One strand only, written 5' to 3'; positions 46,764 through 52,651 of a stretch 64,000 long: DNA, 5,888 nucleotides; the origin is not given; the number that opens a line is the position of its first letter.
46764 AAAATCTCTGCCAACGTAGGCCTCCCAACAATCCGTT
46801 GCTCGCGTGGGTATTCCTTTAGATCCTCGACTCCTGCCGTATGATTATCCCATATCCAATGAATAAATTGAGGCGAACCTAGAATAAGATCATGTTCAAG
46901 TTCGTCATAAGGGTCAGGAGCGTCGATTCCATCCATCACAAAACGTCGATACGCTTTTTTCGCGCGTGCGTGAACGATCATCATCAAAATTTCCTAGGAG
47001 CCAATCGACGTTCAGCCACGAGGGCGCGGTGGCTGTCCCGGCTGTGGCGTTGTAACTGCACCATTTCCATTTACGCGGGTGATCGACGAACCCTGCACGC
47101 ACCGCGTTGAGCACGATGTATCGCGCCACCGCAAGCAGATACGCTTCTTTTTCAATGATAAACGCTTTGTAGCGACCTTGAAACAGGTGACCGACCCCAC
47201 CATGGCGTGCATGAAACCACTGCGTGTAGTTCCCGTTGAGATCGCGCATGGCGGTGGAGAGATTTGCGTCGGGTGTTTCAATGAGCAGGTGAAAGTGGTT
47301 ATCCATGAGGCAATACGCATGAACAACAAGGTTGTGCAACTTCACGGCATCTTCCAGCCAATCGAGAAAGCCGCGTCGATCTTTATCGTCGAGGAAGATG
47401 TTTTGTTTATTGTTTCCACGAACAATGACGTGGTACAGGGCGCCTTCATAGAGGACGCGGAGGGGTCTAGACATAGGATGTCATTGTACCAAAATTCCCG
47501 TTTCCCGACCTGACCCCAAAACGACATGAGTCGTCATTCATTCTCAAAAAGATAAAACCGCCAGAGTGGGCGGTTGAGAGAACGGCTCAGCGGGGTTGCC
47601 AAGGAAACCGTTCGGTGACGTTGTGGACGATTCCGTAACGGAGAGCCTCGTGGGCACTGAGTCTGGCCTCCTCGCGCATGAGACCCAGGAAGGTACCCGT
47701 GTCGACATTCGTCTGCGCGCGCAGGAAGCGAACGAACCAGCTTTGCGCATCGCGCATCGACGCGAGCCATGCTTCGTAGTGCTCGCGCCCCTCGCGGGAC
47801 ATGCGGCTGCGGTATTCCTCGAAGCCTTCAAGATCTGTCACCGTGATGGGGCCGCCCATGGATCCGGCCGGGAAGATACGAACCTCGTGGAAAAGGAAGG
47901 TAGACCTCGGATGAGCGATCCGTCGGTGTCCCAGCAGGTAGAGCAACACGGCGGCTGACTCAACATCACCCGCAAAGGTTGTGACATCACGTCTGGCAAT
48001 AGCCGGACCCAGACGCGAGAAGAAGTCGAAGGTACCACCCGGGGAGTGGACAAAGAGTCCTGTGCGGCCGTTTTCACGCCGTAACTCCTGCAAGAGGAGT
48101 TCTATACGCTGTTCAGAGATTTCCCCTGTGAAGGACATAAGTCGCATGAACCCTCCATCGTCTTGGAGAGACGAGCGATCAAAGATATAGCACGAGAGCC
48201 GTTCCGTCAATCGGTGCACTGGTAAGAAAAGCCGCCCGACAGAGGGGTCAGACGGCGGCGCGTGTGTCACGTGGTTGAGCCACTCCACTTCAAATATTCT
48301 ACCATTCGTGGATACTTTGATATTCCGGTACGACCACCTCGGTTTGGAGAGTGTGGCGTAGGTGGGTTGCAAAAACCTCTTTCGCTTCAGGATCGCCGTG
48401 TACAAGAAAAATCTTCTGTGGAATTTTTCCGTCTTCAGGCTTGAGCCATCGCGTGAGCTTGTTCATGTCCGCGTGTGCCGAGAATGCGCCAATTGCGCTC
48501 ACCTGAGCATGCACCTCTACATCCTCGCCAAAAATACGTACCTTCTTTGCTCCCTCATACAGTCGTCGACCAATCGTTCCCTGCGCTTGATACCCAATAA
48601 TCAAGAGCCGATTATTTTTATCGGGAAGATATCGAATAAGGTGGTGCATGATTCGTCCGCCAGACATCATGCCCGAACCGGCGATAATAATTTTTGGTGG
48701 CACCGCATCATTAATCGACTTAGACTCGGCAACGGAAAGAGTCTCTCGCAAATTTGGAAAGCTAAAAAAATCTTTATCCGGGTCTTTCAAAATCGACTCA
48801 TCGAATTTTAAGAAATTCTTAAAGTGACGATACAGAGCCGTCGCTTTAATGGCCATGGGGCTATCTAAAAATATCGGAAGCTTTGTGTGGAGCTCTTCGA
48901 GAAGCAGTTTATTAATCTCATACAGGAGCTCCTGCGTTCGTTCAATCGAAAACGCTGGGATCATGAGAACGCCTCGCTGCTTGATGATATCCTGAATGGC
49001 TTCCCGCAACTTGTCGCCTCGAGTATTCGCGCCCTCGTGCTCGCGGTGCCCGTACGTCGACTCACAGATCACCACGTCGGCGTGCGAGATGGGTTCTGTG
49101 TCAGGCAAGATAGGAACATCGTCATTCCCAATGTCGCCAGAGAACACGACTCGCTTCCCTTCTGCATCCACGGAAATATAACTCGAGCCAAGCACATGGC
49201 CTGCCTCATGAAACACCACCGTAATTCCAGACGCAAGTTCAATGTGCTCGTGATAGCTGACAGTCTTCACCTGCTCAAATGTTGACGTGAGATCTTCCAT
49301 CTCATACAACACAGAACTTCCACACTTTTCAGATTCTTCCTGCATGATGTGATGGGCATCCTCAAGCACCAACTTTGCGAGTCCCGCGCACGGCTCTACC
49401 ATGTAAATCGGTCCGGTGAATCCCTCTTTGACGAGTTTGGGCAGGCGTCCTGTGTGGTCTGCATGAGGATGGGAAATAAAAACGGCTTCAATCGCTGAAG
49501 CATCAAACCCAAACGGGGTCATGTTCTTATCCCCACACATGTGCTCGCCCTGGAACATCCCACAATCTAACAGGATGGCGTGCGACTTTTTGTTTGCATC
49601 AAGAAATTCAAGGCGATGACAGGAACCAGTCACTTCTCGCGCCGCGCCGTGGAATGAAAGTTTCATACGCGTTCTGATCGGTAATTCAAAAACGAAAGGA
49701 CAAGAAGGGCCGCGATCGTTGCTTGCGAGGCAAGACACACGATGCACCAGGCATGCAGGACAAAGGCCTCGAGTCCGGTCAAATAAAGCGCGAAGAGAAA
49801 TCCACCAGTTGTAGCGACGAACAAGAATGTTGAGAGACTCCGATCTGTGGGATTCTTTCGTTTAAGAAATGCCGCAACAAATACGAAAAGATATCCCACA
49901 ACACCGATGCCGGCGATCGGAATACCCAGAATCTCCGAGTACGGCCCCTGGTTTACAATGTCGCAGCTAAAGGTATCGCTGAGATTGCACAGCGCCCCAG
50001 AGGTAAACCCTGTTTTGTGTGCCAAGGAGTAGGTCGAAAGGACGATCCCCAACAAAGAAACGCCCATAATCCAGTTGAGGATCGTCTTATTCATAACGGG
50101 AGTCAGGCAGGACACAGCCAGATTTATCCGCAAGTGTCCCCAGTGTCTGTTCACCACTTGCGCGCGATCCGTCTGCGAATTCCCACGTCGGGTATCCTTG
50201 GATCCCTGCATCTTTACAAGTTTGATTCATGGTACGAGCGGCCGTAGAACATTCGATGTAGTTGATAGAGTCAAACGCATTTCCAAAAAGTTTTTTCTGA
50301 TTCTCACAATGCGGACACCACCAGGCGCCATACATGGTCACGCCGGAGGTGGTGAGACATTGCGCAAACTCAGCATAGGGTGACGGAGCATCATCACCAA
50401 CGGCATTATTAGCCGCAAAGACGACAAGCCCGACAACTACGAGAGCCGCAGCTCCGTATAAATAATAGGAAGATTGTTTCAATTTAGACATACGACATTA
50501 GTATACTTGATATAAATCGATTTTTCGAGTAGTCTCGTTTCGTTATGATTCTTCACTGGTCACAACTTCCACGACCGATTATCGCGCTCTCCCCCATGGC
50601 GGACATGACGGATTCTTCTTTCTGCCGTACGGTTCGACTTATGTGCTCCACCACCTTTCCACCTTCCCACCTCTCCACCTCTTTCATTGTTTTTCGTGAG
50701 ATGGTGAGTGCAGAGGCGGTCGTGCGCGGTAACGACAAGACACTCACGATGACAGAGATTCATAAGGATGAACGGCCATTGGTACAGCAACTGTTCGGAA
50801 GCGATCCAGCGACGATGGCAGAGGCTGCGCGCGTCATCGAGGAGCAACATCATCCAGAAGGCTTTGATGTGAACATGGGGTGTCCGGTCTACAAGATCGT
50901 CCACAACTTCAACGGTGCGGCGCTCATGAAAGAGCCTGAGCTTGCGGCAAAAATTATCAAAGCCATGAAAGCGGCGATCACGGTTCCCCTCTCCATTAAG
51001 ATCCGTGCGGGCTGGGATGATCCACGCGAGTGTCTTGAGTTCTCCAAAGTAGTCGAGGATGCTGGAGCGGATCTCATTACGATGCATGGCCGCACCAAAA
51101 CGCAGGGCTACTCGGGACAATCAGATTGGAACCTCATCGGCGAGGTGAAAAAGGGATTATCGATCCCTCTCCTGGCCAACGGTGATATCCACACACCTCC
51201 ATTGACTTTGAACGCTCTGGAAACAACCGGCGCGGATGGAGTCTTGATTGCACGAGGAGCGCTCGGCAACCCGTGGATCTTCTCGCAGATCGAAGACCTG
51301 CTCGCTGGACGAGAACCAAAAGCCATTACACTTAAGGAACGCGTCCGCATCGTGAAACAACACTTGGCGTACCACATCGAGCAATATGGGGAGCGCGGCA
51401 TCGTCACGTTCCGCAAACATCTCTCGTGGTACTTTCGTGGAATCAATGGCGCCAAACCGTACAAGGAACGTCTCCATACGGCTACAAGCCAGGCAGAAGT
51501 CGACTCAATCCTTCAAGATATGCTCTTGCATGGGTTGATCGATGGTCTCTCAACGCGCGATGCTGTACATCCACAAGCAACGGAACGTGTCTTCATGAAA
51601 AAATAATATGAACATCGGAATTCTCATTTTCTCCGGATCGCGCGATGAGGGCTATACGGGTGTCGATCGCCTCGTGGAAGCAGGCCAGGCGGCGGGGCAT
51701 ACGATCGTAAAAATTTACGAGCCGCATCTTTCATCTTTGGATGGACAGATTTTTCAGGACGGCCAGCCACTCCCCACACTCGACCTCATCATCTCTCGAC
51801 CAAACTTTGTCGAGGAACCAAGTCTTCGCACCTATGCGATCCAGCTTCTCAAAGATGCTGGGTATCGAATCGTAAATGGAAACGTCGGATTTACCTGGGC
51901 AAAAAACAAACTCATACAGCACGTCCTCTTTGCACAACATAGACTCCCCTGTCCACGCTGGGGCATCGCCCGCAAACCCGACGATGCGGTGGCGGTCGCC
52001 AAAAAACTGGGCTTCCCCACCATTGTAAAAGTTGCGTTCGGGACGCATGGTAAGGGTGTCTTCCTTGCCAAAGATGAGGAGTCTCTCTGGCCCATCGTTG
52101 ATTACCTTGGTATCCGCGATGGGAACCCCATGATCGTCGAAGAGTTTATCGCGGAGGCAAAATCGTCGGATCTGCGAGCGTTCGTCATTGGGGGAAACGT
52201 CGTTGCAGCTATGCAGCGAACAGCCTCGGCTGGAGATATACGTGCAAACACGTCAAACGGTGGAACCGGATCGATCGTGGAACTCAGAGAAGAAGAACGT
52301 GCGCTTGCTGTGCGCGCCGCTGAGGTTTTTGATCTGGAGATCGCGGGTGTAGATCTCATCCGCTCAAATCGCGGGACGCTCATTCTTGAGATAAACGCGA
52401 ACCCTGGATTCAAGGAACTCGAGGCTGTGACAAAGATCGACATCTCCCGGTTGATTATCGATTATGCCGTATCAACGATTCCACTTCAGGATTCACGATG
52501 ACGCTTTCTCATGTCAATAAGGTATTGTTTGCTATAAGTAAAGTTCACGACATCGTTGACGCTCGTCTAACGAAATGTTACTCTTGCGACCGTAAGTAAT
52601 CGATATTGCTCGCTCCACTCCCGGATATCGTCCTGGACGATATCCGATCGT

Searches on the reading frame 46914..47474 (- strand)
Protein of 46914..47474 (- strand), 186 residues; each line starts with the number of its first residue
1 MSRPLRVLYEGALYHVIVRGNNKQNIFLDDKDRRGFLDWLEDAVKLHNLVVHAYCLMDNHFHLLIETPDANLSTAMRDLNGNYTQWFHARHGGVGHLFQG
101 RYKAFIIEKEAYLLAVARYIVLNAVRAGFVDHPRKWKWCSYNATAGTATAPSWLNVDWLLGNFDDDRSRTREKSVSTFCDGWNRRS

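Call 48: search_protein_families(library=pfam, proteins=[window:46914-47474:-], max_evalue=0.01)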
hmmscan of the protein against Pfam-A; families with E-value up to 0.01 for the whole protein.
window:46914-47474:- (186 aa): 1 family
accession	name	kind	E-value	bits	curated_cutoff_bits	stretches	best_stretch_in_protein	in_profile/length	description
PF01797.21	Y1_Tnp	-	8.7e-15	55.4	23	1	13-120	6-118/121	Transposase IS200 like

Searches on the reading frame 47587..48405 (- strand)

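Call 48: search_protein_families(library=pfam, proteins=[window:47587-48405:-], max_evalue=0.01)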
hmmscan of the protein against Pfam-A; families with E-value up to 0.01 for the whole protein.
window:47587-48405:- (272 aa): 1 family
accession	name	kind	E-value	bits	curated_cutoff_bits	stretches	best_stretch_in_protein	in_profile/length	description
PF00574.28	CLP_protease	-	2.4e-06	28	20.2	1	102-265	36-180/182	Clp protease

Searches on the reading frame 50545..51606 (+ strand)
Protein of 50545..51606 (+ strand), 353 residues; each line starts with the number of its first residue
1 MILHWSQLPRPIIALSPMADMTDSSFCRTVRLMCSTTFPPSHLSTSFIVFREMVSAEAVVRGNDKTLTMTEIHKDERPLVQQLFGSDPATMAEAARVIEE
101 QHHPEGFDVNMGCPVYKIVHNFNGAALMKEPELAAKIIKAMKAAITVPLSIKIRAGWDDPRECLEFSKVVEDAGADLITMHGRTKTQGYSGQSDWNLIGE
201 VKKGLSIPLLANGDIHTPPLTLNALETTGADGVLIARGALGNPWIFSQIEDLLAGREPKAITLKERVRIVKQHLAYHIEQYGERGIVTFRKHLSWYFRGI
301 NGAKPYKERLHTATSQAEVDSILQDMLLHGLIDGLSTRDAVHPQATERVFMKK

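Call 48: search_protein_families(library=pfam, proteins=[window:50545-51606:+], max_evalue=0.01)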
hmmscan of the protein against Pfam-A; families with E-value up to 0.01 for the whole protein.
window:50545-51606:+ (353 aa): 1 family
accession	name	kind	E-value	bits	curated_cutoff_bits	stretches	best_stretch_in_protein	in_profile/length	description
PF01207.24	Dus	-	5.8e-83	279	20.4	1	15-324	2-303/311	Dihydrouridine synthase (Dus)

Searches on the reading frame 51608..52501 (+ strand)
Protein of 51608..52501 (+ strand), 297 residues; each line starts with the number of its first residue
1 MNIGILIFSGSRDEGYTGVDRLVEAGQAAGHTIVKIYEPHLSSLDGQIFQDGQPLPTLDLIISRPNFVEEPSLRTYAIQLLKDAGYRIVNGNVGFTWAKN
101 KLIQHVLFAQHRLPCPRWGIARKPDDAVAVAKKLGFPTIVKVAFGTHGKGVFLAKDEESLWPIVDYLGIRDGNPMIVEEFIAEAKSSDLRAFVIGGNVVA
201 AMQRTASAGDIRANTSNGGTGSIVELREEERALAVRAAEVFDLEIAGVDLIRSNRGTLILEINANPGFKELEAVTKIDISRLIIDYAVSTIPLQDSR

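Call 48: search_protein_families(library=pfam, proteins=[window:51608-52501:+], max_evalue=0.01)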
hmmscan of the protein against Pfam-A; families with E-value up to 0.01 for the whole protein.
window:51608-52501:+ (297 aa): 10 families
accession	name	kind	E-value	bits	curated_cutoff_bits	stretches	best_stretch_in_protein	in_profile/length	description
PF08443.16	RimK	-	1.6e-49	168.5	21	1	98-286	1-187/188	RimK-like ATP-grasp domain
PF02955.21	GSH-S_ATP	-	3.9e-15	56.2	23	1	128-263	25-160/175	Prokaryotic glutathione synthetase, ATP-grasp domain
PF02222.28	ATP-grasp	-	8.5e-08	32.5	27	1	107-181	2-76/179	ATP-grasp domain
PF02786.22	CPSase_L_D2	-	6.7e-07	29.5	19.8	1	122-165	25-68/211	Carbamoyl-phosphate synthase L chain, ATP binding domain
PF02655.19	ATP-grasp_3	-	9.2e-07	29.5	23.2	1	100-264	3-155/160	ATP-grasp domain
PF07478.18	Dala_Dala_lig_C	-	1.2e-05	25.4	24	1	127-274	28-184/204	D-ala D-ala ligase C-terminus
PF14397.11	ATPgrasp_ST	-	0.00024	20.8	31.4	0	232-272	220-262/278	Sugar-transfer associated ATP-grasp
PF01071.24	GARS_A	-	0.00029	21.2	27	1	104-225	6-134/194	Phosphoribosylglycinamide synthetase, ATP-grasp (A) domain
PF13549.11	ATP-grasp_5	-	0.0031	17.4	27.6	1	107-143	18-54/221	ATP-grasp domain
PF23661.1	SHMOOSE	-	0.0086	16.9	27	0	71-113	3-45/58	SHMOOSE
